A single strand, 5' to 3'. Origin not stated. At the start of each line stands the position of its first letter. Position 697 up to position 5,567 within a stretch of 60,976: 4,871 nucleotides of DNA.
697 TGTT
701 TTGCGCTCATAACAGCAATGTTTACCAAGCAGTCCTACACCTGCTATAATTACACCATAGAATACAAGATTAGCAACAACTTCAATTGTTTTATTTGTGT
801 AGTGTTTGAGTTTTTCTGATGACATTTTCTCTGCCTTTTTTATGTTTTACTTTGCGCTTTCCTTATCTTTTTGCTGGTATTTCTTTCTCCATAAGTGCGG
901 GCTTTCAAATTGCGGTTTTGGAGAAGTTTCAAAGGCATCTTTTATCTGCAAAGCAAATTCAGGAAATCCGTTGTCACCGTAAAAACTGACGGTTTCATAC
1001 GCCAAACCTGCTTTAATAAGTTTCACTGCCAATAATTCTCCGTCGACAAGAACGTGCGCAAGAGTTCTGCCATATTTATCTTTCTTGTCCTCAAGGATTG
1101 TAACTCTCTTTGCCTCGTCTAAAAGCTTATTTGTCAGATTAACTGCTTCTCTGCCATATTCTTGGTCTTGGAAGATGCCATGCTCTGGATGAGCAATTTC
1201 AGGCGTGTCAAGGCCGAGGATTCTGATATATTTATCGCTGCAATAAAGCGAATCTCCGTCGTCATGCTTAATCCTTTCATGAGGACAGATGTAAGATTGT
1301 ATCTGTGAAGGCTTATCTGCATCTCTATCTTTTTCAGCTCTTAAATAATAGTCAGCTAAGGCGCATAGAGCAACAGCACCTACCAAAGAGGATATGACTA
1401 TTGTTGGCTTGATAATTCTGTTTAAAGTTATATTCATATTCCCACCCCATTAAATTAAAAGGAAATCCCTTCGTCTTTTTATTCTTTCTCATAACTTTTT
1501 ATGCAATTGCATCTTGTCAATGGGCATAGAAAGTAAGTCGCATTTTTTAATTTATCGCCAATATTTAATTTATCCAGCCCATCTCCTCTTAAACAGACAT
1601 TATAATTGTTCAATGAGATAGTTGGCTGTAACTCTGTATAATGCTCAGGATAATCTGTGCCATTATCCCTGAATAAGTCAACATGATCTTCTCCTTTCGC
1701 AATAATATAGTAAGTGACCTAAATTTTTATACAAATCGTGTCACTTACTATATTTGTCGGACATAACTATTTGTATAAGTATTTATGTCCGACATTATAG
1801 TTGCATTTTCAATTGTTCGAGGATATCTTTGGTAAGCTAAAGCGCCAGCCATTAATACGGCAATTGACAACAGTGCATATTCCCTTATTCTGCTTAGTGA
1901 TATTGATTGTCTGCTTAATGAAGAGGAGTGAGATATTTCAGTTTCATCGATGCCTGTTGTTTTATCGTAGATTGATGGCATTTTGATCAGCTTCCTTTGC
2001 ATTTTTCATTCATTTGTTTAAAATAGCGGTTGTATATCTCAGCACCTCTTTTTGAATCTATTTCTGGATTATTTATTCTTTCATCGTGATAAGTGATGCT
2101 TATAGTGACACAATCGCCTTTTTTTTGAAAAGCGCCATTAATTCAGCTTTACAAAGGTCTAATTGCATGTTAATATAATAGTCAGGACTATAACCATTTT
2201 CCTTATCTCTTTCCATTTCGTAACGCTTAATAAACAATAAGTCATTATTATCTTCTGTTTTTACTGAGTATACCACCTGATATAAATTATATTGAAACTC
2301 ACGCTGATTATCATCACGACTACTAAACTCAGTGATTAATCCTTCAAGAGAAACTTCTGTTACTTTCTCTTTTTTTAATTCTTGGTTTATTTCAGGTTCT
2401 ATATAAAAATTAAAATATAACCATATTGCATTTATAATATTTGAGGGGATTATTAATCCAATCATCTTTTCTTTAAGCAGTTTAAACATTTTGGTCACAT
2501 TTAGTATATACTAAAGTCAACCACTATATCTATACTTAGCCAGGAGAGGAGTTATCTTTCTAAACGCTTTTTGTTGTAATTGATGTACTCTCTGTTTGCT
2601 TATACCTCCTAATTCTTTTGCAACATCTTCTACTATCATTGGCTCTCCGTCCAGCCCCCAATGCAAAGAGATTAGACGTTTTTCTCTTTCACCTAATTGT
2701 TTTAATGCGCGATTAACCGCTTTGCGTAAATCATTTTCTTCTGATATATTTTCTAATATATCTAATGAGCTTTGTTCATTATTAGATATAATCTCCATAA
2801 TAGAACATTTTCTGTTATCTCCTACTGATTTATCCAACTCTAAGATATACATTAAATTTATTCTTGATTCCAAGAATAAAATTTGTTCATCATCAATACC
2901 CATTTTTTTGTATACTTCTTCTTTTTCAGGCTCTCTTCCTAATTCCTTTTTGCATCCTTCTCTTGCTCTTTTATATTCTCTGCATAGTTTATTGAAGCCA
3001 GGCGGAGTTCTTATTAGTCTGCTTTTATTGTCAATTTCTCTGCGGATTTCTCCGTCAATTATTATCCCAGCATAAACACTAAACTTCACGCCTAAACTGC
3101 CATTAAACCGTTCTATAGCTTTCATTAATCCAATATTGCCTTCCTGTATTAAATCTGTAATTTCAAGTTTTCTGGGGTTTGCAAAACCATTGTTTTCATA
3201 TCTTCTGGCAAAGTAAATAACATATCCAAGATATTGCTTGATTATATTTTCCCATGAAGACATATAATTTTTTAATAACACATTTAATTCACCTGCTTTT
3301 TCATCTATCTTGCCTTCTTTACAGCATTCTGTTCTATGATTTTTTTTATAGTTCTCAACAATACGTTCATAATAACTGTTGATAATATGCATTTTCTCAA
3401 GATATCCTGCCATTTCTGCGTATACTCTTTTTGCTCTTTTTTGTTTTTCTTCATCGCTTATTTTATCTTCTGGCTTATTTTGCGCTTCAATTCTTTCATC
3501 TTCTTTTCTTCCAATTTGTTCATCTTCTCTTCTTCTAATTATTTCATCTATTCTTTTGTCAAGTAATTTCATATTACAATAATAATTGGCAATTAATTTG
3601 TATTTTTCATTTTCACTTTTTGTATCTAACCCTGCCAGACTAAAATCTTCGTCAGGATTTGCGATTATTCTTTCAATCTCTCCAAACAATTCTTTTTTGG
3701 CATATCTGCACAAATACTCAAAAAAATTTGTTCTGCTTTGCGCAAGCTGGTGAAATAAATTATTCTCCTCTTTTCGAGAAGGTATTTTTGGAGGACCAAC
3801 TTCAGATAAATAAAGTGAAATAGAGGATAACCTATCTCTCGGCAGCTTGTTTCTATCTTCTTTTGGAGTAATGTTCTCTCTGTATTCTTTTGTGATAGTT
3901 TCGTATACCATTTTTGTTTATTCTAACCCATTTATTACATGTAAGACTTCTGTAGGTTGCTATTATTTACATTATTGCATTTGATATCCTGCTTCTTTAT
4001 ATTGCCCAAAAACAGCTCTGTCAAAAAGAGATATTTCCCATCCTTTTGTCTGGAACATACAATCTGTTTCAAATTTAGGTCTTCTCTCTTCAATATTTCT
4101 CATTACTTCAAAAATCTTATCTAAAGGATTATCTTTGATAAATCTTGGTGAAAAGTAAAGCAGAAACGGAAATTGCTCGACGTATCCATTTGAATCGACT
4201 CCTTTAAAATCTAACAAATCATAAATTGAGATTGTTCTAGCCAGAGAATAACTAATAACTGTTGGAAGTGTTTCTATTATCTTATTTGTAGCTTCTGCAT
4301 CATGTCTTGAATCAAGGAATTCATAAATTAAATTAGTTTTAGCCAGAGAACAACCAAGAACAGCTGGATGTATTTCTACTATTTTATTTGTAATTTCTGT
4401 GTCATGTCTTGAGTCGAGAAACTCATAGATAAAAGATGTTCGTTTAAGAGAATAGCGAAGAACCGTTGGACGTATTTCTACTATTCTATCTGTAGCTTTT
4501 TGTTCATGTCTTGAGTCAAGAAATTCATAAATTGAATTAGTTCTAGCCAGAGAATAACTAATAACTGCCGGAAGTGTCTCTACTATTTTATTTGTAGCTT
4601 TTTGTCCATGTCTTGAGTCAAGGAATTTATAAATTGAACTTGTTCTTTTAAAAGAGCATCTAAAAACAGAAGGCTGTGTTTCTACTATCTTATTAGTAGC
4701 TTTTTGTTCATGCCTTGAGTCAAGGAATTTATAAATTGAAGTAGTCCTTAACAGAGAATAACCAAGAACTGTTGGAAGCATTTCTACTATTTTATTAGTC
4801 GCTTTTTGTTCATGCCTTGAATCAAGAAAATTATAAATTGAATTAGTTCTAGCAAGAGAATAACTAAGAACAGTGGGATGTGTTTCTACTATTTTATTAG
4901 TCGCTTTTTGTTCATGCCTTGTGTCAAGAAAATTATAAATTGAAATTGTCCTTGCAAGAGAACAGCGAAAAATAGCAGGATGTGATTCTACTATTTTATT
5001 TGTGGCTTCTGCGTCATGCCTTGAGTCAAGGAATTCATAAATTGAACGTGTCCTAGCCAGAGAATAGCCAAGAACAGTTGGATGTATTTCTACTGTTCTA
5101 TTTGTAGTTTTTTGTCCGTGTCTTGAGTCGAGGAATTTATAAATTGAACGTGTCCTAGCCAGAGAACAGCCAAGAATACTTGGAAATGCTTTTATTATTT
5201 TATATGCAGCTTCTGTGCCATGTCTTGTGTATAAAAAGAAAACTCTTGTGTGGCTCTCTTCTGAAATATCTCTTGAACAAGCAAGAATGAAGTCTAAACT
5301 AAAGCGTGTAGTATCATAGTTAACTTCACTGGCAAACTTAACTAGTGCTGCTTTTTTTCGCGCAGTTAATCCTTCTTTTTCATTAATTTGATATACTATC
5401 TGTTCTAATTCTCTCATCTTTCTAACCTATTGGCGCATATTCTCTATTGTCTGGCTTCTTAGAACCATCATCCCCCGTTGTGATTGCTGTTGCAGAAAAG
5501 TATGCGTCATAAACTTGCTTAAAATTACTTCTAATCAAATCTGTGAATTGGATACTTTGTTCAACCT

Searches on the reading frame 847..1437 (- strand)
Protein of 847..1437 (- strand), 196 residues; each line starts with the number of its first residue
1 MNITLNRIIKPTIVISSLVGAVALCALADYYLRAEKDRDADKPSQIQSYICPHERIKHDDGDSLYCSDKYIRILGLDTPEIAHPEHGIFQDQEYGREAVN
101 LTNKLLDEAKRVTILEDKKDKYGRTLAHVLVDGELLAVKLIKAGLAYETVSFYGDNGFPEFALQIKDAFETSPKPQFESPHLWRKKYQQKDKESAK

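Call 9: search_protein_families(library=pfam, proteins=[window:847-1437:-], max_evalue=0.01)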
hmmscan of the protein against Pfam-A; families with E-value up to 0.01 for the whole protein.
window:847-1437:- (196 aa): 1 family
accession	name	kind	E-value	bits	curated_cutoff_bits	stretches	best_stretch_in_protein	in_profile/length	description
PF00565.23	SNase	-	6.9e-16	59.1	21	1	71-155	2-82/107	Staphylococcal nuclease homologue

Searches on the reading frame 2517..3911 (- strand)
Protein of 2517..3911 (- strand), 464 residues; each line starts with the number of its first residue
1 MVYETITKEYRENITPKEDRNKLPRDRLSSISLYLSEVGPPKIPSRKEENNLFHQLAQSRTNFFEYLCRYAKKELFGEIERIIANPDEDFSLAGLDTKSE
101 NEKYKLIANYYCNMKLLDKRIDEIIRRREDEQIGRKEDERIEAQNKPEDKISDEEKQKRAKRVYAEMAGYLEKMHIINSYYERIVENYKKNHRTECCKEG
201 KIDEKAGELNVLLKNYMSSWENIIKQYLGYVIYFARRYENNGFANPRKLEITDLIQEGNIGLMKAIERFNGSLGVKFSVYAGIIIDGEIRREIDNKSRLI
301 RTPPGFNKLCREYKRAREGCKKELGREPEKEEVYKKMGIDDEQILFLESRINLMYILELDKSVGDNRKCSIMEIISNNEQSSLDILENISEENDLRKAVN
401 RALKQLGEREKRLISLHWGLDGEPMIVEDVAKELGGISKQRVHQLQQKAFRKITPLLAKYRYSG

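Call 8: search_protein_families(library=pfam, proteins=[window:2517-3911:-], max_evalue=0.01)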
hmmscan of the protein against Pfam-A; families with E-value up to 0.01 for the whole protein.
window:2517-3911:- (464 aa): 3 families
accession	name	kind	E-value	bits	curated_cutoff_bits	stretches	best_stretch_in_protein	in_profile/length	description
PF04542.20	Sigma70_r2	-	1.4e-13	50.9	24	1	224-298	2-70/71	Sigma-70 region 2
PF04545.22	Sigma70_r4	-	8.4e-08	32.1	24.1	1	402-453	1-48/50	Sigma-70, region 4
PF04539.22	Sigma70_r3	-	4.9e-05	23.8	25.3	1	311-360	4-53/78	Sigma-70 region 3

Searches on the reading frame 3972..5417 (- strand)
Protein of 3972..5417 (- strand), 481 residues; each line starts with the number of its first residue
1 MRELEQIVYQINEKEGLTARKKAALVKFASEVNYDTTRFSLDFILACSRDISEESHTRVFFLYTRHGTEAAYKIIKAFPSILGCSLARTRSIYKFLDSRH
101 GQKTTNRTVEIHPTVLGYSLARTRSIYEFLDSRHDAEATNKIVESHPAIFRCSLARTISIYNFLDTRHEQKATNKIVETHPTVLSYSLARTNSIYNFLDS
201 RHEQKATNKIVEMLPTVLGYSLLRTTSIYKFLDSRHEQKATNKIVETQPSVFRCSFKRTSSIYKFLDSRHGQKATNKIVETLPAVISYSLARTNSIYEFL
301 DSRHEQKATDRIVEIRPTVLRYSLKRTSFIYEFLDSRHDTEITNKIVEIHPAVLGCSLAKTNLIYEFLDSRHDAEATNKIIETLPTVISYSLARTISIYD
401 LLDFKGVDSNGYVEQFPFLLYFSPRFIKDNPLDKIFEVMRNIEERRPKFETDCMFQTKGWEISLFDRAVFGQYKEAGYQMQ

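Call 8: search_protein_families(library=pfam, proteins=[window:3972-5417:-], max_evalue=0.01)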
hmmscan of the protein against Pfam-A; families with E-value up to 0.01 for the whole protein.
window:3972-5417:- (481 aa): 7 families
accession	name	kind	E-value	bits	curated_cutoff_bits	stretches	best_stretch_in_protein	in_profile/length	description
PF02536.19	mTERF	-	3.8e-19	69.2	23.1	1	71-327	14-284/314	mTERF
PF23725.1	Dredd_N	-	2.4e-06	27.8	27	0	163-224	25-85/100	Caspase-8, N-terminal domain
PF17635.7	bCoV_Orf14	-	1.1e-05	26.5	27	0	194-208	5-19/70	Betacoronavirus uncharacterised protein 14 (SARS-CoV-2 like)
PF01691.21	Adeno_E1B_19K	-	3.2e-05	23.9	25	0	217-282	16-81/135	Adenovirus E1B 19K protein / small t-antigen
PF04250.19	DUF429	-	0.0024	18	23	0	124-149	113-136/214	Protein of unknown function (DUF429)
PF08777.17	RRM_3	-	0.0029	18.1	22.9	0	262-317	41-91/102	RNA binding motif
PF17906.7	HTH_48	-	0.0037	17.8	24.1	0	362-385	7-30/50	HTH domain in Mos1 transposase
